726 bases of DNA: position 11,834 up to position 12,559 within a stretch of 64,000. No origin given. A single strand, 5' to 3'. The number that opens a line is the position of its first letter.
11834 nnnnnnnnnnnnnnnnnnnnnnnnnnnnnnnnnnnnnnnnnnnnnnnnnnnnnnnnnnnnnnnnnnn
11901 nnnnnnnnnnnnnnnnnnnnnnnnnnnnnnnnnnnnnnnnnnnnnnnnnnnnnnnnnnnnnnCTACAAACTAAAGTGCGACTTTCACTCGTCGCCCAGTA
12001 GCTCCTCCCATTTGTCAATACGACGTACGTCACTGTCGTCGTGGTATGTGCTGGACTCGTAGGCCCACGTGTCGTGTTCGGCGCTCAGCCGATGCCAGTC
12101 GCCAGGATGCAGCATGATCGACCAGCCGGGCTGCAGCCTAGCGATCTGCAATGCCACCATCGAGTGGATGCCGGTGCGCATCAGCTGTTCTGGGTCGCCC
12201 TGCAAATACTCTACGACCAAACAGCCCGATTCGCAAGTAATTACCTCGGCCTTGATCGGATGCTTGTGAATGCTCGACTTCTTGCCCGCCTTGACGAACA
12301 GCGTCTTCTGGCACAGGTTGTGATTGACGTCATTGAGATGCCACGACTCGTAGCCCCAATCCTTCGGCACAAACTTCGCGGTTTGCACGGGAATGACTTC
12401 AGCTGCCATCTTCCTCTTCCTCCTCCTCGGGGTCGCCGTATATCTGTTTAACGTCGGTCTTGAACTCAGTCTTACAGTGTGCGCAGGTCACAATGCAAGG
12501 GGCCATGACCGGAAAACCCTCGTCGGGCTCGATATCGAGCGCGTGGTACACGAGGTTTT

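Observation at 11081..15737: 6-deoxyhexose (rhamnose/fucose) handling genes beside the sulfation/GT island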

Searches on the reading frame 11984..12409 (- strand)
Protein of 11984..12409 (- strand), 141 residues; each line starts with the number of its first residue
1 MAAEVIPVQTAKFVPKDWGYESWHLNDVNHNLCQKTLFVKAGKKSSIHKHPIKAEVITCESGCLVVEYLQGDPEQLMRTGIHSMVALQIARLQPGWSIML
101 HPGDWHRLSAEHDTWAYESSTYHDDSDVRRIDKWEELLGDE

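Call 4: search_protein_families(library=pfam, proteins=[window:11984-12409:-], max_evalue=0.01)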
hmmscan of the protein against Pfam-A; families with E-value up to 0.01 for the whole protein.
window:11984-12409:- (141 aa): 2 families
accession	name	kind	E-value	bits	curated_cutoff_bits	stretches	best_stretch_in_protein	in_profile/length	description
PF07385.18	Lyx_isomer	-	2.4e-08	33.9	20.8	1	28-126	83-193/222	D-lyxose isomerase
PF07883.17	Cupin_2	-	0.00096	19.3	27.2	0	39-76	5-39/70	Cupin domain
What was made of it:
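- Checked: 11984-12409 (141 aa): Pfam Lyx_isomer scores E 2.4e-8, above its cut-off, plus a weak Cupin_2 hit (call 4).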

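Call 6: search_protein_families(library=ncbifam, proteins=[window:11984-12409:-], max_evalue=0.01)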
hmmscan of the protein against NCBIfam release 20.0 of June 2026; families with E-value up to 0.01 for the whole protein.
window:11984-12409:- (141 aa): 1 family
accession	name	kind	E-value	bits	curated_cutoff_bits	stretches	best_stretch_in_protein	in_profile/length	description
NF051472.1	LyManIsomGneg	equivalog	0.00028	20.5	350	1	32-125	87-193/227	D-lyxose/D-mannose isomerase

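Call 7: search_protein_families(library=phrogs, proteins=[window:11984-12409:-], max_evalue=0.01)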
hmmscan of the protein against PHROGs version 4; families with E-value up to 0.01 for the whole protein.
window:11984-12409:- (141 aa): 1 family
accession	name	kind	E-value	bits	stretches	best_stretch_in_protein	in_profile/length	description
phrog_7851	-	other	9.4e-18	65.3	1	9-133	3-115/117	cysteine dioxygenase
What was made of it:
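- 11984..12409 (-): Minimal metal cupin of the D-lyxose/D-mannose isomerase type, 141 aa. Probable aldose-ketose isomerase. Pfam Lyx_isomer 2.4e-8 (call 4). phrog_7851 9e-18 (call 7).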

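Call 14: search_solved_structures(query=window:11984-12409:-, max_evalue=1, show_alignments=3)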
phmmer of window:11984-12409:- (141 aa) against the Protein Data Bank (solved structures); distinct sequences matched with E-value up to 1: 5.
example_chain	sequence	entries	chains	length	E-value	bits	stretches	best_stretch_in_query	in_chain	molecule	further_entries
6q1f_5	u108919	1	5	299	0.65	13.4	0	55-102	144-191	Triplex capsid protein 1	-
8iie_A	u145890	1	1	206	0.9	13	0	40-86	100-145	Type-4 uracil-DNA glycosylase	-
6ajq_A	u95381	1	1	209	0.91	13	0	40-86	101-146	Uracil DNA glycosylase superfamily protein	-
6ajo_A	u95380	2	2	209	0.92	13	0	40-86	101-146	Uracil DNA glycosylase superfamily protein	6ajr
6iod_A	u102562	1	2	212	0.94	12.9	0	40-86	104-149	Phage SPO1 DNA polymerase-related protein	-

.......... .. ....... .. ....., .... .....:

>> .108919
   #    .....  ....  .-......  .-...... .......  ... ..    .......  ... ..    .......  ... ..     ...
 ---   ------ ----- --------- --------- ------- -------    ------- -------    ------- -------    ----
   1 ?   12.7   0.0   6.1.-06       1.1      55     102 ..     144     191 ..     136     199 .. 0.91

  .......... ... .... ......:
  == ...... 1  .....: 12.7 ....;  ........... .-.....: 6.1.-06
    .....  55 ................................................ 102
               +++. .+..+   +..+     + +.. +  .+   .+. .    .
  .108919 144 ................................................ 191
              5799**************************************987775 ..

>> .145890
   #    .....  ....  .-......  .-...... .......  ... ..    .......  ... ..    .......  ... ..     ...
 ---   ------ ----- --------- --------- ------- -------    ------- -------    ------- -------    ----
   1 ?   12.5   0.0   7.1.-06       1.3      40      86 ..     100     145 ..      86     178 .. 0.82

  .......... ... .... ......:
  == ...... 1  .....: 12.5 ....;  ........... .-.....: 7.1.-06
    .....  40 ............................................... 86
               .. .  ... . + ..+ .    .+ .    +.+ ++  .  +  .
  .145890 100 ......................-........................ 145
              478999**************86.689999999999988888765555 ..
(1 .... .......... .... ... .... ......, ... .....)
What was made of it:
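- Tried and rejected: A sequence search with the cupin found nothing meaningful (call 14).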

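Call 19: find_homologous_proteins(query=window:11984-12409:-, max_evalue=0.001)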
Query window:11984-12409:- (141 aa): 2 proteins with E <= 0.001 among 8 candidates.
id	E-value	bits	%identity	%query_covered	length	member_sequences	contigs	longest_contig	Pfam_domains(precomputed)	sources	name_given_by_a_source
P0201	9.5e-94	329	100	100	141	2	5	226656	PF07385.19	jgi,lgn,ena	-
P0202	1.6e-31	127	48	96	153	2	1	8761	PF07385.19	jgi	jgi:D-lyxose ketol-isomerase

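Call 23: find_encoding_contigs(protein=P0202, flank=10000, max_places=3)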
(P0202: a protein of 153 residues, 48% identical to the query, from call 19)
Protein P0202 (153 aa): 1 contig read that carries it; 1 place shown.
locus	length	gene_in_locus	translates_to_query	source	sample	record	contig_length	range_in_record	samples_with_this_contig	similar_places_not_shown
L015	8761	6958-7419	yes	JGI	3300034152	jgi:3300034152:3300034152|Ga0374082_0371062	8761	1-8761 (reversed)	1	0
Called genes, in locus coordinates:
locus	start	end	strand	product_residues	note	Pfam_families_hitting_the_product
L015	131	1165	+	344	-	-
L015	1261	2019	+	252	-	PF13469:Sulfotransfer_3 (faint)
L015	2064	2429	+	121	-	-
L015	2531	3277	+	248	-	-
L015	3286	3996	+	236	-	-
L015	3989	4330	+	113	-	-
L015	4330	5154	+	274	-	PF09037:Sulphotransf (faint), PF13469:Sulfotransfer_3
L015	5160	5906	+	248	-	-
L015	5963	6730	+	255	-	PF03016:Exostosin_GT47, PF24785:RXYLT1_C (weak)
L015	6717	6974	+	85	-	-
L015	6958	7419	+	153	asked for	PF07385:Lyx_isomer (weak)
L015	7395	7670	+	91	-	-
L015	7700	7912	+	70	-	PF00313:CSD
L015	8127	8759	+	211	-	?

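Call 35: find_related_loci(query=window:11984-12409:-, collection=viral_contigs, flank=10000)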
Query window:11984-12409:- (141 aa) in viral_contigs; peptide patterns used: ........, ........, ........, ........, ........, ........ (x = any residue, [..] = any of these).
No stretch of DNA in the collection matches any of the patterns.

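Call 49: search_protein_representatives(alignment_id=A3)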
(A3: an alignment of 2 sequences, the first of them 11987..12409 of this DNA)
Query: 2 sequences, 156 profile positions. Proteins with E-value up to 0.001 (for the whole library): 1561; up to 1e-10: 179; up to 1e-30: 3. The best 150 are listed.
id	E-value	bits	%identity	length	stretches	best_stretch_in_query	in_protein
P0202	1.9e-88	310.8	-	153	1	1-156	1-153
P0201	7.2e-81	286.2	-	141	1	1-145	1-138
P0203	1.8e-34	135.4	-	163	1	13-144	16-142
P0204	9.8e-29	116.8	-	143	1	5-136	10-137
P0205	5.2e-26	108.0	-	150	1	5-144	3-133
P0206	1.6e-24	103.2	-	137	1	1-140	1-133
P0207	2.0e-23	99.6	-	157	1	6-75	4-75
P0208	2.6e-23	99.2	-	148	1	11-139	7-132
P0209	1.2e-22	97.0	-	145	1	18-146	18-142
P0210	5.4e-20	88.4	-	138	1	14-141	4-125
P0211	1.1e-18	84.2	-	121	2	13-68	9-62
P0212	1.9e-18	83.4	-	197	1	13-138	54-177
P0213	3.3e-18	82.6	-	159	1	8-144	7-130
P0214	1.2e-17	80.8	-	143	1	13-138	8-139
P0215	1.3e-17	80.6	-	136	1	12-140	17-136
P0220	7.3e-17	78.3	-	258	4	12-70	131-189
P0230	3.6e-16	76.0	-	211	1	7-138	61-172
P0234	7.7e-16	74.9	-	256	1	12-139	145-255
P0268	2.1e-13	67.0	-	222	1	9-137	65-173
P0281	5.6e-13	65.6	-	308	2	15-70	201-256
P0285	7.8e-13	65.2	-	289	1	13-138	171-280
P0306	3.4e-12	63.1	-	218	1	13-138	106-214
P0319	6.7e-12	62.1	-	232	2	13-75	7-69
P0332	1.9e-11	60.7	-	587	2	9-70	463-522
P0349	3.2e-11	59.9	-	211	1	5-140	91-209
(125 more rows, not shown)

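Call 57: search_protein_families(library=pfam, proteins=[P0234, P0332, P0306, P0319, P0220, P0281, P0285, P0268, P0230, P0349], max_evalue=0.001)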
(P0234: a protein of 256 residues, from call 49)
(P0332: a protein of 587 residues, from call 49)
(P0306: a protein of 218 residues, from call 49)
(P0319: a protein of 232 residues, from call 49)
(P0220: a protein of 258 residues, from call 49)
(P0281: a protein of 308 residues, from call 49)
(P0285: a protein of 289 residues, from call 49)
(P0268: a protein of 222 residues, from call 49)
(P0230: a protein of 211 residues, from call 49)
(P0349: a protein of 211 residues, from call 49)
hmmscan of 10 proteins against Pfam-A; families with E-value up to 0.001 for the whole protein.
P0234 (256 aa): 3 families
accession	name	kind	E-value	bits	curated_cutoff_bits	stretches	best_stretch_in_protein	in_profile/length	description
PF01467.32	CTP_transf_like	-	4.4e-16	59.7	21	1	6-98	3-93/133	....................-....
PF07385.18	Lyx_isomer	-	5.3e-05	23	20.8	0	161-196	83-118/222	D-lyxose isomerase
PF01050.24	MannoseP_isomer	-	0.00022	21.8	23.6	1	145-233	8-89/116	Mannose-6-phosphate isomerase C-terminal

P0332 (587 aa): 4 families
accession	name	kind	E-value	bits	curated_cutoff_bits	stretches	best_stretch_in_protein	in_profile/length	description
PF00294.29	PfkB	-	2e-35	123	25.8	1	13-293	2-297/302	pfkB family carbohydrate kinase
PF01467.32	CTP_transf_like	-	1e-14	55.3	21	1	332-439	1-108/133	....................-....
PF07883.17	Cupin_2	-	1.3e-08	34.8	27.2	1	493-547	5-58/70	Cupin domain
PF07385.18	Lyx_isomer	-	4.2e-05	23.3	20.8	0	528-563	157-193/222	D-lyxose isomerase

P0306 (218 aa): 2 families
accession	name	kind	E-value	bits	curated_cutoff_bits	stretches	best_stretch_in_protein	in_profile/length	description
PF07883.17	Cupin_2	-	1.1e-06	28.7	27.2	1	137-192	10-57/70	Cupin domain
PF00190.28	Cupin_1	-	0.00011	22.3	22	1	139-203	47-111/151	Cupin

P0319 (232 aa): 2 families
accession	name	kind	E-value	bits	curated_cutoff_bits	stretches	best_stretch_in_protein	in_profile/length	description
PF07883.17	Cupin_2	-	4.8e-05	23.4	27.2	1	35-91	5-56/70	Cupin domain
PF07385.18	Lyx_isomer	-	0.00017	21.3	20.8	0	70-108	153-192/222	D-lyxose isomerase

P0220 (258 aa): 3 families
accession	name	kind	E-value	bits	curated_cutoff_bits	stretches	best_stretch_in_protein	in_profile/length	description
PF07883.17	Cupin_2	-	4.8e-09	36.3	27.2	1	163-222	8-67/70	Cupin domain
PF02311.25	AraC_binding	-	4e-05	23.8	21.1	1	162-218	12-67/135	AraC-like ligand binding domain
PF07385.18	Lyx_isomer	-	0.00012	21.8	20.8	0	191-229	153-191/222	D-lyxose isomerase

P0281 (308 aa): 3 families
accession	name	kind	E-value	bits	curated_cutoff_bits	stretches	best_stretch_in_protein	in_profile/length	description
PF07883.17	Cupin_2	-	1.4e-11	44.3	27.2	1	225-290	3-67/70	Cupin domain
PF01050.24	MannoseP_isomer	-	1.9e-10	41.4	23.6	1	198-305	8-115/116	Mannose-6-phosphate isomerase C-terminal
PF07385.18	Lyx_isomer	-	1.8e-06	27.7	20.8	0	264-299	159-193/222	D-lyxose isomerase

P0285 (289 aa): 2 families
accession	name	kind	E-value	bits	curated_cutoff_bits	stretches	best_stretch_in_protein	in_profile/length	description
PF13578.12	Methyltransf_24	-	1.6e-14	55.1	26.3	1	22-134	2-105/105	Methyltransferase domain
PF07883.17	Cupin_2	-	6.3e-05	23.1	27.2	1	198-265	6-64/70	Cupin domain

P0268 (222 aa): 2 families
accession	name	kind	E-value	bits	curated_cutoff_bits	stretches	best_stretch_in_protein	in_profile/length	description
PF07883.17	Cupin_2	-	1.1e-05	25.5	27.2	1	96-156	6-61/70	Cupin domain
PF00190.28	Cupin_1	-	6.8e-05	22.9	22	1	101-180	46-131/151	Cupin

P0230 (211 aa): 1 family
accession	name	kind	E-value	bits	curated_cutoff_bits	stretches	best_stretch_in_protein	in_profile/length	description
PF07883.17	Cupin_2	-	1.8e-06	28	27.2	1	93-150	5-57/70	Cupin domain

P0349 (211 aa): 1 family
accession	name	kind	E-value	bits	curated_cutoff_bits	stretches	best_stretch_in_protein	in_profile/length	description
PF00190.28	Cupin_1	-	0.00021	21.3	22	1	133-203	48-121/151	Cupin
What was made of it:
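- Fusion proteins PfkB+CTP_transf_like+cupin (P0332) and CTP_transf_like+cupin (P0234) exist (call 57).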

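Call 66: predict_structure(alignment_id=A7)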
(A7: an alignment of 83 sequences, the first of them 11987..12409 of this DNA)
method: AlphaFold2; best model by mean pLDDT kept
length: 141 residues; sequences in the alignment: 83
mean_pLDDT: 93.5   pTM: 0.85
mean pLDDT of the five models: 93.5, 92.8, 92.7, 92.6, 92.3
residues with pLDDT >= 90: 112; 70-90: 24; 50-70: 5; < 50: 0
segments of 3 or more residues with pLDDT < 50: none
pLDDT, mean of each block of 10 residues (from residue 1): 90 98 97 98 98 98 97 81 80 98 97 98 98 83 55
secondary structure, 60 per line:
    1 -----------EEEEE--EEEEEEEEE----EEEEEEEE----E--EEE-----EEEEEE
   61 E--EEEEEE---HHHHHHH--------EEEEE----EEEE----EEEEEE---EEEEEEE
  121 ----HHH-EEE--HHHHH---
elements in order: E12-16 E19-27 E32-39 E47-49 E55-61 E64-69 H73-79 E88-92 E97-100 E105-110 E114-120 E129-131 H134-138
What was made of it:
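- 11984..12409 (-): AF2 pLDDT 93.5 (call 66).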

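Call 70: fold_search(model_id=the predicted structure, library=pdb)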
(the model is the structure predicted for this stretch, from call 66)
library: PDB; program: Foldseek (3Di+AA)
matches with E <= 10: 1898; with E <= 0.001: 735
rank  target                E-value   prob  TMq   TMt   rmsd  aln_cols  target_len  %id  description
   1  3kmh_A                4.5e-08  1.00  0.68  0.45   5.3       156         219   22  Crystal Structure of a Novel Sugar Isomerase from E. coli O157:H7 (released 2010-07-21)
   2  3kmh_B                7.2e-08  1.00  0.66  0.43   3.1       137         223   23  Crystal Structure of a Novel Sugar Isomerase from E. coli O157:H7 (released 2010-07-21)
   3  2y0o                  8.5e-08  1.00  0.67  0.55   5.4       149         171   20  The structure of a D-lyxose isomerase from the sigmaB regulon of Bacillus subtilis (released 2011-05-25)
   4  3mpb_B                1.0e-07  1.00  0.66  0.42   3.1       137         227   23  Z5688 from E. coli O157:H7 bound to fructose (released 2010-07-21)
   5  3mpb_A                1.1e-07  1.00  0.72  0.46   3.5       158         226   21  Z5688 from E. coli O157:H7 bound to fructose (released 2010-07-21)
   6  7nzo_AAA              1.2e-07  1.00  0.64  0.52   4.9       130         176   21  D-lyxose isomerasefrom the hyperthermophilic archaeon Thermofilum sp (released 2021-10-13)
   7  7nzp_AAA              2.0e-07  1.00  0.64  0.50   4.9       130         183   21  D-lyxose isomerase from the hyperthermophilic archaeon Thermofilum sp complexed with D-fructose (released 2021-10-13)
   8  7nzo_BBB              3.6e-07  1.00  0.64  0.51   4.8       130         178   21  D-lyxose isomerasefrom the hyperthermophilic archaeon Thermofilum sp (released 2021-10-13)
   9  7nzq                  4.0e-07  1.00  0.66  0.53   5.6       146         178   19  D-lyxose isomerase from the hyperthermophilic archaeon Thermofilum sp complexed with D-mannose (released 2021-10-13)
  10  7nzp_BBB              5.0e-07  1.00  0.64  0.50   4.8       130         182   21  D-lyxose isomerase from the hyperthermophilic archaeon Thermofilum sp complexed with D-fructose (released 2021-10-13)
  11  1cau_B                5.0e-07  1.00  0.67  0.53   5.0       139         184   14  DETERMINATION OF THREE CRYSTAL STRUCTURES OF CANAVALIN BY MOLECULAR REPLACEMENT (released 1993-10-31)
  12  5flh_A                1.0e-06  1.00  0.66  0.50   5.6       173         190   11  Free state of Ni-quercetinase (released 2016-06-01)
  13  8oz8_A                1.0e-06  1.00  0.59  0.63   4.2       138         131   15  Crystal Structure of an Hydroxynitrile lyase variant (H96A) from Granulicella tundricola (released 2024-04-10)
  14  4uxa_A                1.1e-06  1.00  0.61  0.65   4.2       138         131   14  Improved variant of (R)-selective manganese-dependent hydroxynitrile lyase from bacteria (released 2015-01-21)
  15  4qm9_A                1.2e-06  1.00  0.66  0.60   3.2       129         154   12  Crystal Structure of a Putative Cysteine Dioxygenase From Bacillus subtilis with Cys-bound (released 2014-11-19)
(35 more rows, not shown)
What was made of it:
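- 11984..12409 (-): Foldseek top hits are lyxose isomerases 3kmh, 3mpb, 2y0o and 7nzo (call 70).
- On D-lyxose/D-mannose isomerase (PF07385): Lyxose isomerases are the top fold hits (call 70).
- The cupin is about 40-90 residues shorter than characterised lyxose isomerases, and generic cupins score almost as well in the fold search (call 70).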

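Call 78: search_dna_similar(query=window:11987-12409:-, collection=phages, mode=protein, max_rows=25, max_evalue=0.001)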
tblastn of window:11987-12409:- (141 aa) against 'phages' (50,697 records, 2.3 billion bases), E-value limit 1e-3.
Records with a match: 36; places in all: 36; records where one place covers at least 80% of the query: 35.
Best place of each record, by identity: <60% 36.
By first word of the organism name: Synechococcus 23; Prochlorococcus 6; Marine 5; Cyanophage 1; Bacteriophage 1.
By host as written in the record: Synechococcus sp. 9; - 7; Synechococcus sp. WH8102 3; Synechococcus sp. WH8109 3; Synechococcus sp. WH 7803 2; Synechococcus sp. WH7803 2; Prochlorococcus sp. MIT9515 2; Prochlorococcus sp. NATL1A 2; and 4 more.
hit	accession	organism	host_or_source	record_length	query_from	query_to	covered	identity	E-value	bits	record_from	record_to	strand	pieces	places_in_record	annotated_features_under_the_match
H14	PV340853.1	Synechococcus phage Sf-CH8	Synechococcus sp. WH8102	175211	12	133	87%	38.5%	2e-10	63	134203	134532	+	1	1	putative nucleotidyltransferase | phosphoheptose isomerase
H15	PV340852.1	Synechococcus phage Sf-CH5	Synechococcus sp. WH8102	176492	12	133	87%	38.5%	2e-10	63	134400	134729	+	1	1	putative nucleotidyltransferase | phosphoheptose isomerase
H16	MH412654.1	Synechococcus phage S-T4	Synechococcus sp. WH 7803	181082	12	133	87%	37.7%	2e-9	60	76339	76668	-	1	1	hypothetical protein | phosphoheptose isomerase 1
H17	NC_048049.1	Synechococcus phage S-T4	Synechococcus sp. WH 7803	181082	12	133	87%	37.7%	2e-9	60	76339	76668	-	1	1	cysteine dioxygenase | phosphoheptose isomerase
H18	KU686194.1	Synechococcus phage S-CAM1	Synechococcus sp.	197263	10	133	88%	36.8%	1e-11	66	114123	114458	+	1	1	putative nucleotidyltransferase | ADP-L-glycero-D-manno-heptose-6-epimerase | phosphoheptose isomerase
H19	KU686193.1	Synechococcus phage S-CAM1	Synechococcus sp.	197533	10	133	88%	36.8%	1e-11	66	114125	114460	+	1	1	putative nucleotidyltransferase | ADP-L-glycero-D-manno-heptose-6-epimerase | phosphoheptose isomerase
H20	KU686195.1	Synechococcus phage S-CAM1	Synechococcus sp.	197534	10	133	88%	36.8%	1e-11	66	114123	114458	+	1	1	putative nucleotidyltransferase | ADP-L-glycero-D-manno-heptose-6-epimerase | phosphoheptose isomerase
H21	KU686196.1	Synechococcus phage S-CAM1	Synechococcus sp.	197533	10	133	88%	36.8%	1e-11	66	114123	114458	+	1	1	putative nucleotidyltransferase | ADP-L-glycero-D-manno-heptose-6-epimerase | phosphoheptose isomerase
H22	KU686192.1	Synechococcus phage S-CAM1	Synechococcus sp.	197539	10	133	88%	36.8%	1e-11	66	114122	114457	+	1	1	putative nucleotidyltransferase | ADP-L-glycero-D-manno-heptose-6-epimerase | phosphoheptose isomerase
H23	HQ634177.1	Synechococcus phage S-CAM1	Synechococcus sp. WH7803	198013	10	133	88%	36.8%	1e-11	66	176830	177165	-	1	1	hypothetical protein (x2) | ADP-L-glycero-D-manno-heptose-6-epimerase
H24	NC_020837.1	Synechococcus phage S-CAM1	Synechococcus sp. WH7803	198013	10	133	88%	36.8%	1e-11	66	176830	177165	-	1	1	cysteine dioxygenase | nucleotide-sugar epimerase | phosphoheptose isomerase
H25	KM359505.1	Prochlorococcus phage P-TIM68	Prochlorococcus sp. MIT9515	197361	12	133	87%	36.9%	4e-11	65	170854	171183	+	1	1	putative nucleotidyltransferase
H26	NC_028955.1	Prochlorococcus phage P-TIM68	Prochlorococcus sp. MIT9515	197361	12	133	87%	36.9%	4e-11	65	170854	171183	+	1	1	cysteine dioxygenase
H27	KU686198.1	Synechococcus phage S-CAM3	Synechococcus sp.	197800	11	133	87%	35.8%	1e-10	64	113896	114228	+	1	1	glucose-1-phosphate adenylyltransferase related protein | ADP-L-glycero-D-manno-heptose-6-epimerase | phosphoheptose isomerase 1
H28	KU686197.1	Synechococcus phage S-CAM3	Synechococcus sp.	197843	11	133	87%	35.8%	1e-10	64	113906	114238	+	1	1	glucose-1-phosphate adenylyltransferase related protein | ADP-L-glycero-D-manno-heptose-6-epimerase | phosphoheptose isomerase 1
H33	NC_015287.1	Synechococcus phage S-SSM7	Synechococcus sp. WH8109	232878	8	131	88%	33.9%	9e-9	58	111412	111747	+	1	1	cysteine dioxygenase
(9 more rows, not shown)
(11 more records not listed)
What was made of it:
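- On Cyanophage T4-GC307 cupin of the heptose-type module: phrog_7851 at 9e-18 (call 7). tblastn gives 34-38% identity at E down to 1e-11 (call 78).
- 36 cyanophage records carry a 34-38% identical cupin (call 78).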
